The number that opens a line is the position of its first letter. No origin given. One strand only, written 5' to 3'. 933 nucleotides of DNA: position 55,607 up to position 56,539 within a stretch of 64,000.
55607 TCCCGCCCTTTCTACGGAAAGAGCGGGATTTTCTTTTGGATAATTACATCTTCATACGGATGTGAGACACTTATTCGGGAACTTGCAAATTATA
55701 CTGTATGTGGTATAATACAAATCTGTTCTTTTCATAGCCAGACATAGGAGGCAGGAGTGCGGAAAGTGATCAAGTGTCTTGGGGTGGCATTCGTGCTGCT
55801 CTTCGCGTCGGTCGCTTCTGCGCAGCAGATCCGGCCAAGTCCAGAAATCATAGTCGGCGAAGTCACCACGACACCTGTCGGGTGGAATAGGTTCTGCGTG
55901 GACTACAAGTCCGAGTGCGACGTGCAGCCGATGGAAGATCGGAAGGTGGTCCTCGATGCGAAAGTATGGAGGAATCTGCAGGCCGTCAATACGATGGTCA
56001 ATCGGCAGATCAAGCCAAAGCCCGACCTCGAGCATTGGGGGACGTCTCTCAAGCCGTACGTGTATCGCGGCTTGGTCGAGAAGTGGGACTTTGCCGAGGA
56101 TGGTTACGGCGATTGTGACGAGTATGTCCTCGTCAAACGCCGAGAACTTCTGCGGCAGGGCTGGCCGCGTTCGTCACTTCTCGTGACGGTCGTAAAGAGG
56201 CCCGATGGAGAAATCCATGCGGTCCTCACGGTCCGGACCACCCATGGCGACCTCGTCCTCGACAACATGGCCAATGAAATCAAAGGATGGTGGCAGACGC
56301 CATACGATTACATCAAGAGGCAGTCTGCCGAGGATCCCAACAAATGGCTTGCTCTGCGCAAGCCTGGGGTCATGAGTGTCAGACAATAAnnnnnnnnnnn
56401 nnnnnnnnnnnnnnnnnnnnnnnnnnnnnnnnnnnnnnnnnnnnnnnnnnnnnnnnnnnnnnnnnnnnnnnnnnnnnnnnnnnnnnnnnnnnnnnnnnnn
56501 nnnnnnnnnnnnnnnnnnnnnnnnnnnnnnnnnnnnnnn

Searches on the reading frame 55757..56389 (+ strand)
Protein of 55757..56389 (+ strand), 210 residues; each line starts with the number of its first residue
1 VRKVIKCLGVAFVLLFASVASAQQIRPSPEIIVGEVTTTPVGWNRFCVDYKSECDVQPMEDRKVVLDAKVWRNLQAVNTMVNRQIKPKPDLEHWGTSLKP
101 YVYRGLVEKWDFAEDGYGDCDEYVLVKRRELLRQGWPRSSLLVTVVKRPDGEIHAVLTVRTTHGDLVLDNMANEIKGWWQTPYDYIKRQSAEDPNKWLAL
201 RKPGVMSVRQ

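Call 3: search_protein_families(library=pfam, proteins=[window:55757-56389:+], max_evalue=0.01)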
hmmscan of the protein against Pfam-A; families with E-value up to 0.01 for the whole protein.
window:55757-56389:+ (210 aa): 1 family
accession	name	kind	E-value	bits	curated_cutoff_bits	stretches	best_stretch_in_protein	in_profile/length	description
PF06035.17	Peptidase_C93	-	4.7e-57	192.7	27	1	34-202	2-159/162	Bacterial transglutaminase-like cysteine proteinase BTLCP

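Call 8: find_encoding_contigs(protein=window:55757-56389:+, flank=10000, max_places=6)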
Protein window:55757-56389:+ (210 aa): 1 contig read that carries it; 1 place shown.
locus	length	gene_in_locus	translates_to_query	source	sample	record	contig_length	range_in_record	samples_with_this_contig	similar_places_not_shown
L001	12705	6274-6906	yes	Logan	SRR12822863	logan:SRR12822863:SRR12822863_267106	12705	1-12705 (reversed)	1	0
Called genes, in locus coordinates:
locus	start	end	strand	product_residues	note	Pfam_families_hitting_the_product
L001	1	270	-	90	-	?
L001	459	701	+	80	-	PF04070:DUF378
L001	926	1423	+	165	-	-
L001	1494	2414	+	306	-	-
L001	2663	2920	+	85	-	PF02201:SWIB, PF26291:SWIB_eIF2D (weak)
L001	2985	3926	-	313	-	-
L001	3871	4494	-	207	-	-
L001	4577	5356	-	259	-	PF03372:Exo_endo_phos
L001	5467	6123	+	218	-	PF06035:Peptidase_C93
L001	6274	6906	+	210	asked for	PF06035:Peptidase_C93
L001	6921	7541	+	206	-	-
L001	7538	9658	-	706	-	PF05231:MASE1 (weak), PF00512:HisKA, PF02518:HATPase_c, PF00072:Response_reg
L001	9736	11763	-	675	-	PF05231:MASE1, PF00512:HisKA, PF02518:HATPase_c, PF00072:Response_reg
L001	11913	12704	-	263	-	?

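Call 9: find_homologous_proteins(query=window:55757-56389:+)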
Query window:55757-56389:+ (210 aa): 1302 proteins with E <= 0.001 among 1372 candidates; the best 120 are listed.
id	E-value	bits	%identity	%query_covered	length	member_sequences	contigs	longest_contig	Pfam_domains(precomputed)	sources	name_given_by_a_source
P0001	4.1e-141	486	100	100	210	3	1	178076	PF06035.18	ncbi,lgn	-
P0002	1.3e-54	203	50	85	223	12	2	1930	PF06035.18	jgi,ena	-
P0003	2.0e-53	199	49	93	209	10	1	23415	PF06035.18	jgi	jgi:predicted transglutaminase-like cysteine proteinase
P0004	2.1e-53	199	50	89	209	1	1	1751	PF06035.18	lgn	-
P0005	2.7e-53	199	50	84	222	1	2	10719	PF06035.18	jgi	jgi:predicted transglutaminase-like cysteine proteinase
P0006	3.7e-53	198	51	82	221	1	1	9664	PF06035.18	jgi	jgi:predicted transglutaminase-like cysteine proteinase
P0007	4.8e-53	198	50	81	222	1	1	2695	PF06035.18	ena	-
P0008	1.2e-52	197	49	89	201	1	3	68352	PF06035.18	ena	-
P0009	1.7e-52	196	49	91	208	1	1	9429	PF06035.18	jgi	jgi:predicted transglutaminase-like cysteine proteinase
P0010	2.0e-52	196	49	91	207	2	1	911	PF06035.18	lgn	-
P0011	2.1e-52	196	49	96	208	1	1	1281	PF06035.18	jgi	jgi:predicted transglutaminase-like cysteine proteinase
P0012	2.6e-52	196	48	96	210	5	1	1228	PF06035.18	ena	-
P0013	4.8e-52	195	51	81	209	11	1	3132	PF06035.18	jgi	jgi:predicted transglutaminase-like cysteine proteinase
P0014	5.1e-52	195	50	87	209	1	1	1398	PF06035.18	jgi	jgi:predicted transglutaminase-like cysteine proteinase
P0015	5.8e-52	195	51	81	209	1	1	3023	PF06035.18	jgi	jgi:predicted transglutaminase-like cysteine proteinase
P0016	8.0e-52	194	47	87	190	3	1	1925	PF06035.18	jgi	jgi:predicted transglutaminase-like cysteine proteinase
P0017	9.7e-52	194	49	88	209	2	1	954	PF06035.18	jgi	jgi:predicted transglutaminase-like cysteine proteinase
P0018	1.1e-51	194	49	82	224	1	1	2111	PF06035.18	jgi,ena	jgi:predicted transglutaminase-like cysteine proteinase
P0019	1.3e-51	193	49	90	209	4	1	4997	PF06035.18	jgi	jgi:predicted transglutaminase-like cysteine proteinase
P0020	1.5e-51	193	50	82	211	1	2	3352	PF06035.18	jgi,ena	-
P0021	1.5e-51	193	49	82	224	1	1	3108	PF06035.18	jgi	jgi:predicted transglutaminase-like cysteine proteinase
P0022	1.7e-51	193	47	94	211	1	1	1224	PF06035.18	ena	-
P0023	2.0e-51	193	49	82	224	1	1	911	PF06035.18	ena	-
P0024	2.0e-51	193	49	90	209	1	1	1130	PF06035.18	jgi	jgi:predicted transglutaminase-like cysteine proteinase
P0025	2.2e-51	193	49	82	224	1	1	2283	PF06035.18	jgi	jgi:predicted transglutaminase-like cysteine proteinase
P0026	2.6e-51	192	51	81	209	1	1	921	PF06035.18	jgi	jgi:predicted transglutaminase-like cysteine proteinase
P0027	2.7e-51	192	49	82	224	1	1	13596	PF06035.18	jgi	jgi:predicted transglutaminase-like cysteine proteinase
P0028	2.7e-51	192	49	88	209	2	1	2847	PF06035.18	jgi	jgi:predicted transglutaminase-like cysteine proteinase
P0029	3.0e-51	192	52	81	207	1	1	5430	PF06035.18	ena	-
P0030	3.5e-51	192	48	90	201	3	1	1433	PF06035.18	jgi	jgi:predicted transglutaminase-like cysteine proteinase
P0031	4.1e-51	192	49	90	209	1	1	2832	PF06035.18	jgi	jgi:predicted transglutaminase-like cysteine proteinase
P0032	4.1e-51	192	47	89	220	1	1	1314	PF06035.18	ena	-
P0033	6.4e-51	191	48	97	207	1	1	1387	PF06035.18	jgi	jgi:predicted transglutaminase-like cysteine proteinase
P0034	6.8e-51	191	46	95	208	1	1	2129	PF06035.18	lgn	-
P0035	8.3e-51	191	46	93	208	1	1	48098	PF06035.18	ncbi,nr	ncbi:MAG: transglutaminase [Rhizobiales bacterium]|nr:transglutaminase [Hyphomicrobiales bacterium]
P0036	8.4e-51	191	52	81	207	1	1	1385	PF06035.18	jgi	jgi:predicted transglutaminase-like cysteine proteinase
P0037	8.5e-51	191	48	97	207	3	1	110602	PF06035.18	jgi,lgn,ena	-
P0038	8.7e-51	191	49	84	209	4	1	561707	PF06035.18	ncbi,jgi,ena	jgi:predicted transglutaminase-like cysteine proteinase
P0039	8.8e-51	191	46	95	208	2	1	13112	PF06035.18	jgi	jgi:predicted transglutaminase-like cysteine proteinase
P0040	1.1e-50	190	50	82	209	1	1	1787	PF06035.18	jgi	jgi:predicted transglutaminase-like cysteine proteinase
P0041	1.1e-50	190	46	93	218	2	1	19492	PF06035.18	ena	-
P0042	1.2e-50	190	49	88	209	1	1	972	PF06035.18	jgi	jgi:predicted transglutaminase-like cysteine proteinase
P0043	1.3e-50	190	46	95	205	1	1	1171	PF06035.18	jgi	jgi:predicted transglutaminase-like cysteine proteinase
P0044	1.5e-50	190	52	81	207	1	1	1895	PF06035.18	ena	-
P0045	1.5e-50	190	45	97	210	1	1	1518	PF06035.18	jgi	jgi:predicted transglutaminase-like cysteine proteinase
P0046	1.7e-50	190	49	82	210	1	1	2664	PF06035.18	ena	-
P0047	1.7e-50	190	46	89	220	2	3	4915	PF06035.18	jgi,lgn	jgi:predicted transglutaminase-like cysteine proteinase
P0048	1.8e-50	190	52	81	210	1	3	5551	PF06035.18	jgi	jgi:predicted transglutaminase-like cysteine proteinase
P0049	1.9e-50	190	48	88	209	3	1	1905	PF06035.18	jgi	-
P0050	1.9e-50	190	51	81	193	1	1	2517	PF06035.18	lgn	-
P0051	1.9e-50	190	50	82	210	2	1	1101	PF06035.18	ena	-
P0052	1.9e-50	190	50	81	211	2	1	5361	PF06035.18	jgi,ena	-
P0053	2.1e-50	189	49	81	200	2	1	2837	PF06035.18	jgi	jgi:predicted transglutaminase-like cysteine proteinase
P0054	2.1e-50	189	48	90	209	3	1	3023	PF06035.18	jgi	jgi:predicted transglutaminase-like cysteine proteinase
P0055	2.1e-50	189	48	95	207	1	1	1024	PF06035.18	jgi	jgi:predicted transglutaminase-like cysteine proteinase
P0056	2.3e-50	189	50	83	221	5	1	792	PF06035.18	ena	-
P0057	2.4e-50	189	49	82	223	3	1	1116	PF06035.18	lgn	-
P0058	2.5e-50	189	49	84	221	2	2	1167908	PF06035.18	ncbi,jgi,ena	jgi:predicted transglutaminase-like cysteine proteinase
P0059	2.5e-50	189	50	82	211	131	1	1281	PF06035.18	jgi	jgi:predicted transglutaminase-like cysteine proteinase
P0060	2.8e-50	189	48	97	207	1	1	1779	PF06035.18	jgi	jgi:predicted transglutaminase-like cysteine proteinase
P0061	2.9e-50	189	47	97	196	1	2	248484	PF06035.18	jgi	jgi:predicted transglutaminase-like cysteine proteinase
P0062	3.0e-50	189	45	93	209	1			PF06035.18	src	-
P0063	4.0e-50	188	52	81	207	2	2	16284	PF06035.18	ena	-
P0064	4.2e-50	188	47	91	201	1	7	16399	PF06035.18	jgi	jgi:predicted transglutaminase-like cysteine proteinase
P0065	4.6e-50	188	47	96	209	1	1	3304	PF06035.18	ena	-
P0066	4.8e-50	188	48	85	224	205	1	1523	PF06035.18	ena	-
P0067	5.1e-50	188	51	81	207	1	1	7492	PF06035.18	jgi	jgi:predicted transglutaminase-like cysteine proteinase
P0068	5.3e-50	188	51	81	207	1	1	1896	PF06035.18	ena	-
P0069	5.3e-50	188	47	86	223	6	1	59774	PF06035.18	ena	-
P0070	5.7e-50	188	51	81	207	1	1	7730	PF06035.18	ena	-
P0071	5.8e-50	188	50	82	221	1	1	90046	PF06035.18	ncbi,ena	-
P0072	6.0e-50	188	47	96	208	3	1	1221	PF06035.18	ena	-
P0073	6.1e-50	188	50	80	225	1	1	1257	PF06035.18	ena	-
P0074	6.1e-50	188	46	96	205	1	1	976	PF06035.18,PF04473.19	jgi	jgi:predicted transglutaminase-like cysteine proteinase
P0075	6.2e-50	188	47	96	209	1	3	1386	PF06035.18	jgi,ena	jgi:predicted transglutaminase-like cysteine proteinase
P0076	6.2e-50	188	47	96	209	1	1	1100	PF06035.18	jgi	-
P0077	6.5e-50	188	50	89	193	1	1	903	PF06035.18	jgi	jgi:predicted transglutaminase-like cysteine proteinase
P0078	6.9e-50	188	48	89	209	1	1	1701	PF06035.18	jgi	jgi:predicted transglutaminase-like cysteine proteinase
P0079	8.3e-50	187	46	96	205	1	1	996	PF06035.18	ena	-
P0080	8.4e-50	187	47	96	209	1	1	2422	PF06035.18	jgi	-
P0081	8.4e-50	187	46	95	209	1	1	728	PF06035.18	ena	-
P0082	8.9e-50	187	51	80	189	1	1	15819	PF06035.18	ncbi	ncbi:MAG TPA: transglutaminase-like cysteine peptidase [Xanthobacteraceae bacterium]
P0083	9.0e-50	187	48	95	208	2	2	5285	PF06035.18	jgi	-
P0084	9.1e-50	187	50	82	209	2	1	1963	PF06035.18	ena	-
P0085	9.3e-50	187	50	82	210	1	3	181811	PF06035.18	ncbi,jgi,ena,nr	ncbi:MAG TPA: transglutaminase-like cysteine peptidase [Pseudolabrys sp.]|nr:transglutaminase-like c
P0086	9.4e-50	187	45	96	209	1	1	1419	PF06035.18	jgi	jgi:predicted transglutaminase-like cysteine proteinase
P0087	1.0e-49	187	51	80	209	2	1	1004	PF06035.18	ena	-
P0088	1.1e-49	187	47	92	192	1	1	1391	PF06035.18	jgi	jgi:predicted transglutaminase-like cysteine proteinase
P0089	1.1e-49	187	45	96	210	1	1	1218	PF06035.18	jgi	jgi:predicted transglutaminase-like cysteine proteinase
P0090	1.2e-49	187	45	96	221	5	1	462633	PF06035.18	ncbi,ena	-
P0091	1.2e-49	187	49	89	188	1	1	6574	PF06035.18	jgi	jgi:predicted transglutaminase-like cysteine proteinase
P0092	1.3e-49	187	48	81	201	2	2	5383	PF06035.18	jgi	jgi:predicted transglutaminase-like cysteine proteinase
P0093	1.3e-49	187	46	95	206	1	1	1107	PF06035.18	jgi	jgi:predicted transglutaminase-like cysteine proteinase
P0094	1.3e-49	187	46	93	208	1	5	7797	PF06035.18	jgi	jgi:predicted transglutaminase-like cysteine proteinase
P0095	1.4e-49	187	47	86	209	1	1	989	PF06035.18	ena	-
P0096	1.4e-49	187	50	82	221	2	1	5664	PF06035.18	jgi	jgi:predicted transglutaminase-like cysteine proteinase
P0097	1.5e-49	187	47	91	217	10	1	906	PF06035.18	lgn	-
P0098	1.5e-49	187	46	96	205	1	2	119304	PF06035.18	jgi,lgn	-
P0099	1.6e-49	187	49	82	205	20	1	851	PF06035.18,PF04473.19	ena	-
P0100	1.6e-49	186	48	82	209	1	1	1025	PF06035.18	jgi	jgi:predicted transglutaminase-like cysteine proteinase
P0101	1.7e-49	186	50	79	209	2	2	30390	PF06035.18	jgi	jgi:predicted transglutaminase-like cysteine proteinase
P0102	1.8e-49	186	47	93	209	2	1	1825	PF06035.18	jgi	jgi:predicted transglutaminase-like cysteine proteinase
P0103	1.9e-49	186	45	95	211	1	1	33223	PF06035.18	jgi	jgi:predicted transglutaminase-like cysteine proteinase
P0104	2.0e-49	186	48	84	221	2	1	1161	PF06035.18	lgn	-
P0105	2.3e-49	186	46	96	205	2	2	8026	PF06035.18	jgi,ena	-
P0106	2.3e-49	186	47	80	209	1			PF06035.18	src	-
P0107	2.4e-49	186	46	96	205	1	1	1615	PF06035.18,PF04473.19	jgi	jgi:predicted transglutaminase-like cysteine proteinase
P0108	2.5e-49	186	45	95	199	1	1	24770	PF06035.18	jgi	jgi:predicted transglutaminase-like cysteine proteinase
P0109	2.7e-49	186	44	97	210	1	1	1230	PF06035.18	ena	-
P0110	2.8e-49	186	47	82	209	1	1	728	PF06035.18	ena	-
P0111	3.1e-49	186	44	95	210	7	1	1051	PF06035.18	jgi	jgi:predicted transglutaminase-like cysteine proteinase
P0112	3.1e-49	186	45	96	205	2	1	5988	PF06035.18,PF04473.19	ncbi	-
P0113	3.2e-49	186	48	88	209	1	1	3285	PF06035.18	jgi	jgi:predicted transglutaminase-like cysteine proteinase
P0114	3.4e-49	185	46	96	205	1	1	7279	PF06035.18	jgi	jgi:predicted transglutaminase-like cysteine proteinase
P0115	3.5e-49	185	51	81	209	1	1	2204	PF06035.18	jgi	-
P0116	3.9e-49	185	50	81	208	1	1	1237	PF06035.18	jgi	jgi:predicted transglutaminase-like cysteine proteinase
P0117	4.0e-49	185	48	82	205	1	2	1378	PF06035.18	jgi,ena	jgi:predicted transglutaminase-like cysteine proteinase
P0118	4.0e-49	185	47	82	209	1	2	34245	PF06035.18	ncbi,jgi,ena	-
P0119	4.4e-49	185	48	89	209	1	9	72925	PF06035.18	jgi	jgi:predicted transglutaminase-like cysteine proteinase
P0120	5.0e-49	185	45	96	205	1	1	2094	PF06035.18,PF04473.19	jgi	jgi:predicted transglutaminase-like cysteine proteinase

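Call 15: search_solved_structures(query=window:55757-56389:+, max_evalue=0.01, show_alignments=2)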
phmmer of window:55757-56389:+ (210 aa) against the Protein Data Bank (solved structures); distinct sequences matched with E-value up to 0.01: 1.
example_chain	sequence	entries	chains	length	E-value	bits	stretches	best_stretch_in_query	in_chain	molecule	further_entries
4u65_E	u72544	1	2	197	0.0041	20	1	72-176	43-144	Putative cystine protease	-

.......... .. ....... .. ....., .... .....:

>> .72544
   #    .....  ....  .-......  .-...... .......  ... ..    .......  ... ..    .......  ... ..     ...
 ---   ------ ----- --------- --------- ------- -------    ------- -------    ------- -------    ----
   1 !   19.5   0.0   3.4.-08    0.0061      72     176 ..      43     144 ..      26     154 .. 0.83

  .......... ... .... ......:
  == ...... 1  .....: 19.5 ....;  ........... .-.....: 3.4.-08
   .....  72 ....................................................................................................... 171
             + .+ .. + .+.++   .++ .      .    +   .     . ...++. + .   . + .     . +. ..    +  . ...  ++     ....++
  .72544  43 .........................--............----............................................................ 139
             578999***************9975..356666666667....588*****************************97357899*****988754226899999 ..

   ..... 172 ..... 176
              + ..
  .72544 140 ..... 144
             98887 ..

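Call 16: search_protein_families(library=ncbifam, proteins=[window:55757-56389:+], max_evalue=0.01)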
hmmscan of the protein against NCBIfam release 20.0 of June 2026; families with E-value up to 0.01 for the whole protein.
window:55757-56389:+ (210 aa): 1 family
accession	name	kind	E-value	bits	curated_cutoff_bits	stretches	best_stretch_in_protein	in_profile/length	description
NF045674.1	CystProtLapG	equivalog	1.7e-07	30.6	320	1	69-177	62-167/221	cysteine protease LapG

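Call 19: find_related_loci(query=A1, collection=genome_contigs, flank=10000)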
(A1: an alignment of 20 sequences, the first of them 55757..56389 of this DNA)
Query A1 (210 aa) in genome_contigs; peptide patterns used: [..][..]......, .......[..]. (x = any residue, [..] = any of these).
600 stretches matched a pattern (row limit reached: there are more); 592 encode a relative of the query (tblastn E <= 1e-3); the best 80 are kept; 80 distinct loci.
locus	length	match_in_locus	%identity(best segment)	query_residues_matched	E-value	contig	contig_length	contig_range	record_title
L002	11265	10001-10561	45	4-203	4e-58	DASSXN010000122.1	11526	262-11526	MAG TPA_asm: Xanthobacteraceae bacterium isolate SMAG_U651 k141_1036270, whole genome shotgun sequence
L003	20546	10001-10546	49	7-200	4e-58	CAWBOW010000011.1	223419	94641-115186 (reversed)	MAG: uncultured Alphaproteobacteria bacterium isolate MFD09603.bin.2.62 genome assembly, contig: contig_36598, whole gen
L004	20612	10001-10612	45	3-205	1e-56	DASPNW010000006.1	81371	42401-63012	MAG TPA_asm: Pseudolabrys sp. isolate SMAG_U12131 k141_1569484, whole genome shotgun sequence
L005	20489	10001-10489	51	31-203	6e-56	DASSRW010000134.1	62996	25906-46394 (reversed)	MAG TPA_asm: Pseudolabrys sp. isolate SMAG_U499 k141_65391, whole genome shotgun sequence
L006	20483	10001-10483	51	33-203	3e-56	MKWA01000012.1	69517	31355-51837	MAG: Rhizobiales bacterium 64-17 SCNpilot_cont_500_bf_scaffold_347, whole genome shotgun sequence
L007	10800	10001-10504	51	21-200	5e-56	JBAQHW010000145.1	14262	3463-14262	MAG: Xanthobacteraceae bacterium isolate MFD04870_ilm_asm_bin17 k127_40767, whole genome shotgun sequence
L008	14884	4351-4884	48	15-203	2e-55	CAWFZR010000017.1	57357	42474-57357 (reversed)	MAG: uncultured Alphaproteobacteria bacterium isolate MFD09267.bin.2.11 genome assembly, contig: contig_160176, whole ge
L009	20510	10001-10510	50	28-203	2e-55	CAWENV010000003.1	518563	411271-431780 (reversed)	MAG: uncultured Alphaproteobacteria bacterium isolate MFD05521.bin.1.19 genome assembly, contig: contig_3024, whole geno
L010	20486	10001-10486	49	32-203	5e-55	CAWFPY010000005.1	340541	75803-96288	MAG: uncultured Alphaproteobacteria bacterium isolate MFD05942.bin.1.141 genome assembly, contig: contig_3144, whole gen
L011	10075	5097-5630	48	16-203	6e-55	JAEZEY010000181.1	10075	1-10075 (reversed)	MAG: Proteobacteria bacterium isolate OH_CBrB_365 k127_1341771, whole genome shotgun sequence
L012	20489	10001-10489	50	31-203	8e-55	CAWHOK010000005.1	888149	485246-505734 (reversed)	MAG: uncultured Alphaproteobacteria bacterium isolate MFD01213.bin.2.110 genome assembly, contig: contig_4918, whole gen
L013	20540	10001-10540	46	10-200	1e-54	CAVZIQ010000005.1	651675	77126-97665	MAG: uncultured Alphaproteobacteria bacterium isolate MFD01716.bin.1.196 genome assembly, contig: contig_28923, whole ge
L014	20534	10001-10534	46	14-205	2e-54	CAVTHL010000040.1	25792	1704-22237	MAG: uncultured Alphaproteobacteria bacterium isolate MFD05942.bin.2.238 genome assembly, contig: contig_98482, whole ge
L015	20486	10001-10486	49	32-203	2e-54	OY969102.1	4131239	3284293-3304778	MAG: uncultured Alphaproteobacteria bacterium isolate MFD05513.bin.1.3 genome assembly, chromosome: 1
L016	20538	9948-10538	45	4-203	2e-54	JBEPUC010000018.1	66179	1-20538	MAG: Hyphomicrobiales bacterium isolate 22E.concoct.092_sub NODE_373_length_66179_cov_13.059963, whole genome shotgun se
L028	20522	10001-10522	47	15-200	8e-54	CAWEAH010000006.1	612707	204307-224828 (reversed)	MAG: uncultured Alphaproteobacteria bacterium isolate MFD05512.bin.2.118 genome assembly, contig: contig_28815, whole ge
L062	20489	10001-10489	46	31-203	2e-51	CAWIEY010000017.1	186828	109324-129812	MAG: uncultured Alphaproteobacteria bacterium isolate MFD09603.bin.2.185 genome assembly, contig: contig_56333, whole ge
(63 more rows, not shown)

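Call 44: predict_structure(alignment_id=A6)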
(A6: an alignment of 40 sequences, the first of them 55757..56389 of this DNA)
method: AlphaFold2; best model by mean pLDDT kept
length: 210 residues; sequences in the alignment: 40
mean_pLDDT: 90.3   pTM: 0.83
mean pLDDT of the five models: 90.3, 90.1, 89.4, 89.3, 88.3
residues with pLDDT >= 90: 171; 70-90: 8; 50-70: 25; < 50: 6
segments of 3 or more residues with pLDDT < 50: none
pLDDT, mean of each block of 10 residues (from residue 1): 52 60 71 97 97 96 97 98 97 93 93 98 98 98 98 98 97 96 98 97 67
secondary structure, 60 per line:
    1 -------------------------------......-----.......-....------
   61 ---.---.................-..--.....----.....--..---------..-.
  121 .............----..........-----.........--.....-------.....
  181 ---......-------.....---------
elements in order: E32-37 H43-49 H51-54 H68-84 H90-94 H120-133 E141-147 E153-161 E164-168 E184-189 E197-201

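Call 46: fold_search(model_id=the predicted structure, library=pdb)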
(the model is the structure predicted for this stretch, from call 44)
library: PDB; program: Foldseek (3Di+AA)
matches with E <= 10: 889; with E <= 0.001: 7
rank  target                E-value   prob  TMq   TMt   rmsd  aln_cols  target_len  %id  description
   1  4u65_E                2.3e-07  1.00  0.49  0.57   8.2       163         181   23  Structure of the periplasmic output domain of the Legionella pneumophila LapD ortholog CdgS9 in complex with Pseudomon (released 2014-08-13)
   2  4fgo                  2.3e-07  1.00  0.49  0.56  10.6       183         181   21  Legionella pneumophila LapG (calcium-bound) (released 2012-06-20)
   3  4fgq_A                1.5e-06  1.00  0.49  0.56   3.3       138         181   24  Legionella pneumophila LapG (released 2012-06-20)
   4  4fgp_A                2.3e-06  1.00  0.47  0.53   5.6       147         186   21  Legionella pneumophila LapG (EGTA-treated) (released 2012-06-20)
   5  4fgp_B                2.5e-06  1.00  0.48  0.54   7.3       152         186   21  Legionella pneumophila LapG (EGTA-treated) (released 2012-06-20)
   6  4fgq_B                3.7e-06  1.00  0.48  0.54   3.5       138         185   22  Legionella pneumophila LapG (released 2012-06-20)
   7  9y6s_8G               4.0e-04  0.97  0.27  0.11  13.3       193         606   16  96-nm repeat of the Leishmania tarentolae doublet microtubule (released 2025-12-17)
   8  7ob6_A                2.8e-03  1.00  0.32  0.30   7.4       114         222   16  CPR-C4 - a conserved novel protease from the Candidate Phyla Radiation (released 2022-04-27)
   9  7ob7                  4.6e-03  1.00  0.31  0.31   7.4       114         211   15  CPR-C4 - novel protease from the Candidate Phyla Radiation (CPR) (released 2022-04-27)
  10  7ob6_B                5.8e-03  1.00  0.32  0.31   7.3       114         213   18  CPR-C4 - a conserved novel protease from the Candidate Phyla Radiation (released 2022-04-27)
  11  4xz7_B                5.8e-03  0.98  0.32  0.19  17.5       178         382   12  Crystal structure of a TGase (released 2015-06-24)
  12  3isr_B                6.5e-03  0.91  0.32  0.24  13.3       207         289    9  The Crystal Structure of a Putative Cysteine Protease from Cytophaga hutchinsonii to 1.9A (released 2009-09-08)
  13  7pjo_AAA              8.3e-03  0.99  0.30  0.30  10.9       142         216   12  Crystal form 3 of CPR-C4: a cysteine protease from the Candidate Phyla Radiation (released 2022-07-06)
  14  3isr_C                9.3e-03  0.92  0.34  0.26  13.1       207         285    9  The Crystal Structure of a Putative Cysteine Protease from Cytophaga hutchinsonii to 1.9A (released 2009-09-08)
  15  6j4u_A                9.3e-03  0.41  0.24  0.21  18.8       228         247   14  Structural basis of tubulin detyrosination by vasohibins-SVBP enzyme complex and functional implications (released 2019-05-01)
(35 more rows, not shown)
